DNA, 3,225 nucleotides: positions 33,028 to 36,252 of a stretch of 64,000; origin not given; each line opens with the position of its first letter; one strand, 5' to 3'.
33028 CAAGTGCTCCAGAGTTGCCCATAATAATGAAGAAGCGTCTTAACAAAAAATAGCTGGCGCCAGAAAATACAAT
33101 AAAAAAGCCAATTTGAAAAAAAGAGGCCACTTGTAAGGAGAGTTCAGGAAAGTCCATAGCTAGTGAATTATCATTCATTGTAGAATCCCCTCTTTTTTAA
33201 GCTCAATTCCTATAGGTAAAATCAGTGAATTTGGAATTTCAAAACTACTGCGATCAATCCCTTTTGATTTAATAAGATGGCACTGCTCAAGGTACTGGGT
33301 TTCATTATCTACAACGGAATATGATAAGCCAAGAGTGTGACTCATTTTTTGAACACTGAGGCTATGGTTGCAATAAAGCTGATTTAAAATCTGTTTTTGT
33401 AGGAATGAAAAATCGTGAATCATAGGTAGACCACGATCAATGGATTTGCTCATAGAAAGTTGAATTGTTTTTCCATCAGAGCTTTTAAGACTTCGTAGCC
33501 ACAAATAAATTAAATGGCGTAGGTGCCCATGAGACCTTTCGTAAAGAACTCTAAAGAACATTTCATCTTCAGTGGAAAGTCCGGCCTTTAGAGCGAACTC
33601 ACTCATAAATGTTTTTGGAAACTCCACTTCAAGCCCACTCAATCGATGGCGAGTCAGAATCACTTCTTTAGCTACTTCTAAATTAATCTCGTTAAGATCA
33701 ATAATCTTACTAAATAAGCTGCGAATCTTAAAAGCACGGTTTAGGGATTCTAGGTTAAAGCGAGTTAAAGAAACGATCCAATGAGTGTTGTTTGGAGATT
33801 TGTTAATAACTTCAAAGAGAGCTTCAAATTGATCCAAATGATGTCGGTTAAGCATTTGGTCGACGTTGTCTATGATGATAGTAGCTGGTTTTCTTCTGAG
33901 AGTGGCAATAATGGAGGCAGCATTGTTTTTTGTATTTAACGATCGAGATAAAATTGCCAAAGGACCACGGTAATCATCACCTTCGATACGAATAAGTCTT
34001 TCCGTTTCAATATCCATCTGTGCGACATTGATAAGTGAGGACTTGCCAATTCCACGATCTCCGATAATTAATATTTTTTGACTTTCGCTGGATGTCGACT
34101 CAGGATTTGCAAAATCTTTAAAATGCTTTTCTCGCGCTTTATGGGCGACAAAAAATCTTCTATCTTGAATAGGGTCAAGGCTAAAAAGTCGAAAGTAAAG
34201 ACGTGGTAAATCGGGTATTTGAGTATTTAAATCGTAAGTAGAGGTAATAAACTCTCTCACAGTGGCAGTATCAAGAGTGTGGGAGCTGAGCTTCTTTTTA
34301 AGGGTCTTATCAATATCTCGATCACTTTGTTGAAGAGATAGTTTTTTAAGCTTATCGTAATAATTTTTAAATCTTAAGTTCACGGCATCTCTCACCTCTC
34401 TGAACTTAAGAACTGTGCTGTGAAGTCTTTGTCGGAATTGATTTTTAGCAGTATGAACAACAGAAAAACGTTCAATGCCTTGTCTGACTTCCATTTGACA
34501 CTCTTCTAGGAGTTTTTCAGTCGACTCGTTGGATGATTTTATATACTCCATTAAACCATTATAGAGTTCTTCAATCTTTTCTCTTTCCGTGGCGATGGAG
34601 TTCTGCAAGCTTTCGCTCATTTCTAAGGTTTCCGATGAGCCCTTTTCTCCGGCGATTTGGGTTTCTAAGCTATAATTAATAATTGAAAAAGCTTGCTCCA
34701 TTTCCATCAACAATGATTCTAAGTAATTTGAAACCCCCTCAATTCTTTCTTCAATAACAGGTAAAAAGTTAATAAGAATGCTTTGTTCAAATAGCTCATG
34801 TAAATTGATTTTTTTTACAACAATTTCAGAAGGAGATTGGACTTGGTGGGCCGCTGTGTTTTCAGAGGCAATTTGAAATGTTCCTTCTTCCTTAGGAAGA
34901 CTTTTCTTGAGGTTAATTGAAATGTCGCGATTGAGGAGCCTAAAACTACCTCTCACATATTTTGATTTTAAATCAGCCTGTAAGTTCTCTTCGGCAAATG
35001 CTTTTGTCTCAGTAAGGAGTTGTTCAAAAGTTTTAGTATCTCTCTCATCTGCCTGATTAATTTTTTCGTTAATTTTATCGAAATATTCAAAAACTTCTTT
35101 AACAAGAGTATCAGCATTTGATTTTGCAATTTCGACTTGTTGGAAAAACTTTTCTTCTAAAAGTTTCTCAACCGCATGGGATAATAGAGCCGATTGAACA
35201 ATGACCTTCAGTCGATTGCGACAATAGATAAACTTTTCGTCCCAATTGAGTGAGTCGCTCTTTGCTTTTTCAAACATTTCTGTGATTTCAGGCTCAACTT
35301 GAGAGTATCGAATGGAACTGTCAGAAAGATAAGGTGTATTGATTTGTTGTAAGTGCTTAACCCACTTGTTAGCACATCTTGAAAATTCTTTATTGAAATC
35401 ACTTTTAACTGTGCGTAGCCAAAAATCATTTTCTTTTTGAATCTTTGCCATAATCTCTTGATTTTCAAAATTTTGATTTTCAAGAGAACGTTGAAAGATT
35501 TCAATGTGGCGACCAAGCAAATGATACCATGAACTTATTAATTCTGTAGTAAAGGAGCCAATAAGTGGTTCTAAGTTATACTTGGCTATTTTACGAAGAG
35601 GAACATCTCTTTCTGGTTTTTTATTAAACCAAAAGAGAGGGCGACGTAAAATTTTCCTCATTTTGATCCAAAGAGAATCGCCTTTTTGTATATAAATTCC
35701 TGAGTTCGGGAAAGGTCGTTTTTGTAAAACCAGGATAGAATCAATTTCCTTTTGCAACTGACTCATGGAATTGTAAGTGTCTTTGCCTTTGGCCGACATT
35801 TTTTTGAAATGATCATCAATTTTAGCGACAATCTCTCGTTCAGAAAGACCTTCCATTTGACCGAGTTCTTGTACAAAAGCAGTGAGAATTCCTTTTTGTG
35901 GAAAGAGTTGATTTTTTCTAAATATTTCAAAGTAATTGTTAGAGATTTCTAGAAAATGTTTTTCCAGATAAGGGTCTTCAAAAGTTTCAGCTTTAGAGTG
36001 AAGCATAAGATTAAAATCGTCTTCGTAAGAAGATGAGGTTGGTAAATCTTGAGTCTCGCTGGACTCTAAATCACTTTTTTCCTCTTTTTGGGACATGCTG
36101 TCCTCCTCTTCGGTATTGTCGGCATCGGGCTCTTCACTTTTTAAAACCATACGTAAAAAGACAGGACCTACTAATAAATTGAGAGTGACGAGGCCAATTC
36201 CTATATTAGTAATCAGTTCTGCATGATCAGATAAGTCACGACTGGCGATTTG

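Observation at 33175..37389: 1404-aa single ORF fusing a Kef/CPA2-type antiporter to a coiled-coil region, a P-loop ATPase and a winged-helix-like tail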

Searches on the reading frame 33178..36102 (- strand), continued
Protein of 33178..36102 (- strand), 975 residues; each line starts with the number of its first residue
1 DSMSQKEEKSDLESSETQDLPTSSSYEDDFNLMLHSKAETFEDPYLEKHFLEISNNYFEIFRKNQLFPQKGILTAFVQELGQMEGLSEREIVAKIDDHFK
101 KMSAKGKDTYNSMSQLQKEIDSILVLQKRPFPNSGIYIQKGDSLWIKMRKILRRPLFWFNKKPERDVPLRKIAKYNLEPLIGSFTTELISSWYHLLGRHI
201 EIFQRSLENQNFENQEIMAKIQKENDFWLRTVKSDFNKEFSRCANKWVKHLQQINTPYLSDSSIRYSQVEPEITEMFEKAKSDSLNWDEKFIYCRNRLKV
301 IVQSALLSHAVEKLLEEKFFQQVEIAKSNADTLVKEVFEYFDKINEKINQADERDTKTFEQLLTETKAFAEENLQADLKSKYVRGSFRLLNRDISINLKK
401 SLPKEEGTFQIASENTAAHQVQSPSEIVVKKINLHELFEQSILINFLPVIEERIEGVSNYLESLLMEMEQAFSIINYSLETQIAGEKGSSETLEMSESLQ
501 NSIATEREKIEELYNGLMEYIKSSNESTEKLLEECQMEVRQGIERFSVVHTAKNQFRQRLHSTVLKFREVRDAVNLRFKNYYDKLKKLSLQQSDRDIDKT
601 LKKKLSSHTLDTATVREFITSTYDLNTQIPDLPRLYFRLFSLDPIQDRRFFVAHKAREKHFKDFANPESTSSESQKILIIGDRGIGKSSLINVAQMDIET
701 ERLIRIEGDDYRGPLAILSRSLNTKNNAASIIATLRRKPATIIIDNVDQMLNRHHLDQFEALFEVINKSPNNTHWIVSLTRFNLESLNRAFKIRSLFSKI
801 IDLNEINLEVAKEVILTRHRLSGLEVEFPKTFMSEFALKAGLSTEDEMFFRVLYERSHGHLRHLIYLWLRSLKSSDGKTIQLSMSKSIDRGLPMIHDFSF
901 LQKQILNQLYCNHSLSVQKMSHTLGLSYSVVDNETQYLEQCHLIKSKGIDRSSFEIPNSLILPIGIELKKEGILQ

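Call 45: find_related_loci(query=A4, collection=genome_contigs, flank=6000)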
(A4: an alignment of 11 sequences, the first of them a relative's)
Query A4 (1007 aa) in genome_contigs; peptide patterns used: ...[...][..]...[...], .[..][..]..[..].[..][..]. (x = any residue, [..] = any of these).
233 stretches matched a pattern; 113 encode a relative of the query (tblastn E <= 1e-3); the best 80 are kept; 80 distinct loci.
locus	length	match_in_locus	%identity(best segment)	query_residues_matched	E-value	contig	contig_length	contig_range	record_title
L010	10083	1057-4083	47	1-1007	0e+0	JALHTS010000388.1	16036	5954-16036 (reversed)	MAG: Ignavibacteriaceae bacterium isolate PFL30 seq_1752732, whole genome shotgun sequence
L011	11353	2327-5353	45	1-1007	0e+0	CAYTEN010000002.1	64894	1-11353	MAG TPA_asm: uncultured Ignavibacterium sp. isolate SRP185410_co2_309 genome assembly, contig: NODE_359_length_64894_cov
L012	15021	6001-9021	45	1-1007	0e+0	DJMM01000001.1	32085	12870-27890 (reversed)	MAG TPA_asm: Ignavibacteriales bacterium UBA6490 UBA6490_contig_12412, whole genome shotgun sequence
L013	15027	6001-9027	44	1-1007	0e+0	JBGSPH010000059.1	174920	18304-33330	MAG: Ignavibacteriaceae bacterium isolate JTS-AC3 k141_4215102, whole genome shotgun sequence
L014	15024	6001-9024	45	1-1007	0e+0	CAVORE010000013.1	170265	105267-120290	MAG: uncultured Ignavibacteriaceae bacterium isolate MFD09964.bin.2.250 genome assembly, contig: contig_33735, whole gen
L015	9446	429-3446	40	1-1007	0e+0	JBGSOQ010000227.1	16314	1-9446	MAG: Ignavibacteriaceae bacterium isolate JTS-AC284 k141_3325982, whole genome shotgun sequence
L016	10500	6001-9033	35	1-1007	0e+0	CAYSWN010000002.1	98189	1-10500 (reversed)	MAG TPA_asm: uncultured Ignavibacterium sp. isolate binchicken_co269_41 genome assembly, contig: NODE_217_length_98189_c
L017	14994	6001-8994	35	1-1007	0e+0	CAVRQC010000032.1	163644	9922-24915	MAG: uncultured Ignavibacteriales bacterium isolate MFD02923.bin.1.144 genome assembly, contig: contig_9664, whole genom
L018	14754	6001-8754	36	91-1007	0e+0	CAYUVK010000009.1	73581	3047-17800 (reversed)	MAG TPA_asm: uncultured Ignavibacteriaceae bacterium isolate SRP214966_co4_500 genome assembly, contig: NODE_143_length_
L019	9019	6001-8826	36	68-1007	9e-180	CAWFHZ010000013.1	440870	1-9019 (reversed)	MAG: uncultured Ignavibacteria bacterium isolate MFD02416.bin.1.322 genome assembly, contig: contig_36744, whole genome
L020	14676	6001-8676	36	113-1007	2e-179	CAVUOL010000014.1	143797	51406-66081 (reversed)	MAG: uncultured Ignavibacteriales bacterium isolate MFD02416.bin.3.337 genome assembly, contig: contig_18024, whole geno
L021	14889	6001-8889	35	33-1007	1e-178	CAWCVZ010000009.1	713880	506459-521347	MAG: uncultured Ignavibacteria bacterium isolate MFD05442.bin.1.213 genome assembly, contig: contig_31101, whole genome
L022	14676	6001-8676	37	113-1007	7e-178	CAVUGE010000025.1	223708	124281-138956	MAG: uncultured Bacteroidetes bacterium isolate MFD02416.bin.2.156 genome assembly, contig: contig_61086, whole genome s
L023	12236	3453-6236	34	92-1007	2e-171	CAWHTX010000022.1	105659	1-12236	MAG: uncultured Bacteroidetes bacterium isolate MFD05684.bin.1.301 genome assembly, contig: contig_62836, whole genome s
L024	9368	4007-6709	35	111-1007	4e-170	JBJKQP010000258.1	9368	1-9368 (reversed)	MAG: Ignavibacteriaceae bacterium isolate Bin_37 S1Ck127_3336586_flag_0_multi_17.9816_len_9368, whole genome shotgun seq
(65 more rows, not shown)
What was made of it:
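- Similarity to the query tracks taxonomy (Ignavibacteria > Cytophagia > Flavobacteriia > Bacteroidia), as expected for vertical descent (call 45).
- Tried and rejected: The narrower A4 worked, but it is pattern-limited and so undercounts (call 45).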

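Call 51: search_protein_families(library=padloc, proteins=[P0028, P0024, L009:11070-11996:+], max_evalue=0.01)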
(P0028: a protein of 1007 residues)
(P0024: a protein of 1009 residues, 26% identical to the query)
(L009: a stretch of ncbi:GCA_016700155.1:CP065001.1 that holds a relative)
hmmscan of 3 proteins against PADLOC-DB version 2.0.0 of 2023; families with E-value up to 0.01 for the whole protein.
P0028 (1007 aa): 0 families

P0024 (1009 aa): 0 families

L009:11070-11996:+ (308 aa): 0 families

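Call 52: search_protein_families(library=ncbifam, proteins=[P0028, P0024, P0033, P0048, L009:11070-11996:+], max_evalue=0.01)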
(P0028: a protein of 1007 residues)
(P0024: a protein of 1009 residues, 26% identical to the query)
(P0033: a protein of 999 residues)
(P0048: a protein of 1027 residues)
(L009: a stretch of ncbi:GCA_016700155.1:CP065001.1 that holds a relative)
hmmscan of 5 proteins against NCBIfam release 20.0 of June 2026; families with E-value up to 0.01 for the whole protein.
P0028 (1007 aa): 0 families

P0024 (1009 aa): 0 families

P0033 (999 aa): 0 families

P0048 (1027 aa): 0 families

L009:11070-11996:+ (308 aa): 6 families
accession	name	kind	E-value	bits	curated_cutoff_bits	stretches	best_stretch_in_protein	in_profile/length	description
NF008438.0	PRK11281.1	equivalog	1.4e-19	69.5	991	1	132-282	908-1055/1113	mechanosensitive channel MscK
NF008180.0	PRK10929.1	equivalog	1.3e-18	66.3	809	1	132-304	905-1074/1109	miniconductance mechanosensitive channel MscM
NF047602.1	MscsSHelicob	equivalog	1.7e-16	60.5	400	1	63-304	13-247/260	small-conductance mechanosensitive channel MscS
NF047601.1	MscSThanab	equivalog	2.9e-15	56.5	500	1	112-232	78-194/280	small-conductance mechanosensitive channel MscS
NF007662.0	PRK10334.1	subfamily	3.8e-15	55.9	321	1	69-282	37-247/286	small-conductance mechanosensitive channel MscS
NF008542.0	PRK11465.1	equivalog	2e-05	23.1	596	1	129-189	540-600/741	mechanosensitive channel protein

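Call 54: find_encoding_contigs(protein=P0001, flank=1000, max_places=3)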
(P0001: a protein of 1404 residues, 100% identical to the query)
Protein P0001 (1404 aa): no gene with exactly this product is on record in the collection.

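Call 55: find_encoding_contigs(protein=P0003, flank=8000, max_places=1)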
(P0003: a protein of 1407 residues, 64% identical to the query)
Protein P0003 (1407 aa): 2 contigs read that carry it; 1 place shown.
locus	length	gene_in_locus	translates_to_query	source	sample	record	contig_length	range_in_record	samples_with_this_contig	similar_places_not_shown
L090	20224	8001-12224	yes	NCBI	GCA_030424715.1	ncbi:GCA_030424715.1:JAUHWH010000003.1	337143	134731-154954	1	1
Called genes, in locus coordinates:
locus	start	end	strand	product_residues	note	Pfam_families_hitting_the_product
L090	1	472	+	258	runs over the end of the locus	-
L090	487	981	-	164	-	-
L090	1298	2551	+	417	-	-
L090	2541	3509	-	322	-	PF00490:ALAD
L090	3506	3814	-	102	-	PF06803:DUF1232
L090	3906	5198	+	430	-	-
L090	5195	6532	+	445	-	PF00070:Pyr_redox (faint), PF01210:NAD_Gly3P_dh_N (faint), PF01262:AlaDh_PNT_C (faint), PF01488:Shikimate_DH (faint), PF02254:TrkA_N, PF13241:NAD_binding_7 (weak), PF02254:TrkA_N, PF02080:TrkA_C (weak), +9 more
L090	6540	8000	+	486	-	PF02386:TrkH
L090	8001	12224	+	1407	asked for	PF00999:Na_H_Exchanger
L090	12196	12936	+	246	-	PF00924:MS_channel_2nd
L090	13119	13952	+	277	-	PF13645:YkuD_2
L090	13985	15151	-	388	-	PF02771:Acyl-CoA_dh_N, PF02770:Acyl-CoA_dh_M, PF00441:Acyl-CoA_dh_1, PF08028:Acyl-CoA_dh_2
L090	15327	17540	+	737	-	PF00676:E1_dh, PF02779:Transket_pyr, PF02780:Transketolase_C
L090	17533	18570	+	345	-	-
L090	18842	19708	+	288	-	-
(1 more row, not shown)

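Call 74: find_homologous_proteins(query=A4, max_evalue=1e-20)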
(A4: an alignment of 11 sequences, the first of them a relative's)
Query A4 (11 sequences) (1007 aa, profile of the alignment): 5 proteins with E <= 1e-20 among 8000 candidates.
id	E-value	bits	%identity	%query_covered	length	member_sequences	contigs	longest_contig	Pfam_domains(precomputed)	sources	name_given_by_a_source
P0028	0.0e+0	1377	100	100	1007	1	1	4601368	-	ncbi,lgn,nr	ncbi:MAG: hypothetical protein IPM56_07475 [Ignavibacteriales bacterium]|nr:MAG: hypothetical protei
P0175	0.0e+0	1322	47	100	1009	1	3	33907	-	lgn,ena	-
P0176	0.0e+0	1290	45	100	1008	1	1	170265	-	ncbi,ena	-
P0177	0.0e+0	1030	34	100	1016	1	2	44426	-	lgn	-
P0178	1.3e-142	495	27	72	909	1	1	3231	-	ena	-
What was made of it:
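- Tried and rejected: It returned only 5 proteins and added no names (call 74).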

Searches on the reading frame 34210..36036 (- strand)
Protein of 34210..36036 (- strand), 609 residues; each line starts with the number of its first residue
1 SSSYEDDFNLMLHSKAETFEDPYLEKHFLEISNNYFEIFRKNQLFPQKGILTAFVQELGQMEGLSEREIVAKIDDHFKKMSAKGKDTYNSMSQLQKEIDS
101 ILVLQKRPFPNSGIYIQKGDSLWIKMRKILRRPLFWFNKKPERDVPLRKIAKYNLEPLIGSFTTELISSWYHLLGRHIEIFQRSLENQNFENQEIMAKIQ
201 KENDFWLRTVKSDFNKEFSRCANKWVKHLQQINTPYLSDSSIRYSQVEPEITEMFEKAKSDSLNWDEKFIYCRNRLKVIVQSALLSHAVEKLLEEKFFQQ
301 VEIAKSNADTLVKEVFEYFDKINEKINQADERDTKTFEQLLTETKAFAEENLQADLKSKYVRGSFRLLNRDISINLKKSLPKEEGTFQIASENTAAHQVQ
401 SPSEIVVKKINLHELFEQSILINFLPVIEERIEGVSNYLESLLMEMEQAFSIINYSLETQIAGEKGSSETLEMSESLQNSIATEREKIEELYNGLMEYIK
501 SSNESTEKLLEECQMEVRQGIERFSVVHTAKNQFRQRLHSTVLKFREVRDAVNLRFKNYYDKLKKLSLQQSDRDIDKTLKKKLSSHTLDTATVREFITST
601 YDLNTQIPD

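Call 58: predict_structure(alignment_id=A5)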
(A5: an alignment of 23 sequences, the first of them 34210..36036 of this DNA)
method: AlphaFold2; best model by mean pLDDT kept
length: 609 residues; sequences in the alignment: 23
mean_pLDDT: 81.5   pTM: 0.65
mean pLDDT of the five models: 81.5, 79.0, 76.8, 74.6, 74.5
residues with pLDDT >= 90: 204; 70-90: 292; 50-70: 90; < 50: 23
segments of 3 or more residues with pLDDT < 50: 525-537, 606-609
pLDDT, mean of each block of 10 residues (from residue 1): 73 92 95 95 94 89 74 88 90 94 93 88 92 87 94 95 93 91 72 86 94 94 95 91 90 92 88 83 79 85 86 90 80 75 86 63 72 74 68 78 80 81 83 87 89 84 60 81 92 93 89 80 49 47 73 78 68 60 52 58 47
secondary structure, 60 per line:
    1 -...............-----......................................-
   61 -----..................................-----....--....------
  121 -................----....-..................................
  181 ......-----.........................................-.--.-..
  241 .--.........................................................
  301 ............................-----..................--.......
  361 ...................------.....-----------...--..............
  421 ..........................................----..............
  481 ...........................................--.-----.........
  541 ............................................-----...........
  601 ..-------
elements in order: H2-16 H22-59 H66-99 E105-108 H111-114 H122-137 E142-145 H147-186 H192-231 H244-328 H334-351 H354-379 E386-390 E407-411 H412-462 H467-523 H532-584 H590-602
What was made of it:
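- Checked: The 'heptad-like coiled coil' of aa ~455-1090 is predicted as a folded bundle of long helices with two small beta hairpins (pLDDT 81.5, pTM 0.65, call 58).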

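Call 61: fold_search(model_id=the predicted structure, library=pdb)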
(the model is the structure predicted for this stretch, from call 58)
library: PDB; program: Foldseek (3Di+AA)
matches with E <= 10: 233; with E <= 0.001: 0
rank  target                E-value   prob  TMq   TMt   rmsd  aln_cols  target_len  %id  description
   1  8b24_A                8.0e-02  0.08  0.09  0.08  39.2       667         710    6  Time-resolved structure of K+-dependent Na+-PPase from Thermotoga maritima 3600-seconds post reaction initiation with  (released 2024-01-17)
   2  4uos                  8.4e-02  0.97  0.18  0.44   8.7       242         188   18  Thermodynamic hyperstability in parametrically designed helical bundles (released 2014-11-05)
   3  6qm6_A                1.0e-01  0.14  0.14  0.13  44.6       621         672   10  Cryo-EM structure of calcium-free nhTMEM16 lipid scramblase in DDM (released 2019-03-06)
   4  8gl3                  1.4e-01  0.72  0.15  0.35  11.7       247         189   14  De novo design of monomeric helical bundles for pH-controlled membrane lysis (released 2023-09-06)
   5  7jh5_B                1.6e-01  0.54  0.17  0.30  28.7       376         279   12  Co-LOCKR: de novo designed protein switch (released 2020-09-02)
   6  7jh6_A                1.6e-01  0.92  0.18  0.46   9.3       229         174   16  De novo designed two-domain di-Zn(II) and porphyrin-binding protein (released 2020-12-09)
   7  8r5s_E                1.6e-01  0.20  0.09  0.20  24.8       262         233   16  t113 - De-novo designed soluble homotetramer (released 2024-11-27)
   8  7jh5_A                1.9e-01  0.28  0.14  0.24  28.3       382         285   11  Co-LOCKR: de novo designed protein switch (released 2020-09-02)
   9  8r5s_G                1.9e-01  0.18  0.09  0.20  25.8       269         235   16  t113 - De-novo designed soluble homotetramer (released 2024-11-27)
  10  5jhf_C                2.6e-01  0.14  0.09  0.13  32.7       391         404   13  Crystal structure of Atg13(17BR)-Atg13(17LR)-Atg17-Atg29-Atg31 complex (released 2016-08-03)
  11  7n6g_3M               2.9e-01  0.63  0.23  0.33  32.5       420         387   12  C1 of central pair (released 2022-05-18)
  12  8b37_B                3.5e-01  0.07  0.11  0.10  41.7       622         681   10  Crystal structure of Pyrobaculum aerophilum potassium-independent proton pumping membrane integral pyrophosphatase in  (released 2024-01-17)
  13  8qyd_A                3.7e-01  0.54  0.17  0.33  25.1       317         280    9  Zorya anti-bacteriophage defense system ZorAB (released 2024-11-06)
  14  8j07_i9               4.4e-01  0.08  0.11  0.06  51.3       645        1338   11  96nm repeat of human respiratory doublet microtubule and associated axonemal complexes (released 2023-07-26)
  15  5tud_D                5.1e-01  0.13  0.13  0.20  40.0       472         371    8  Structural Insights into the Extracellular Recognition of the Human Serotonin 2B Receptor by an Antibody (released 2017-07-26)
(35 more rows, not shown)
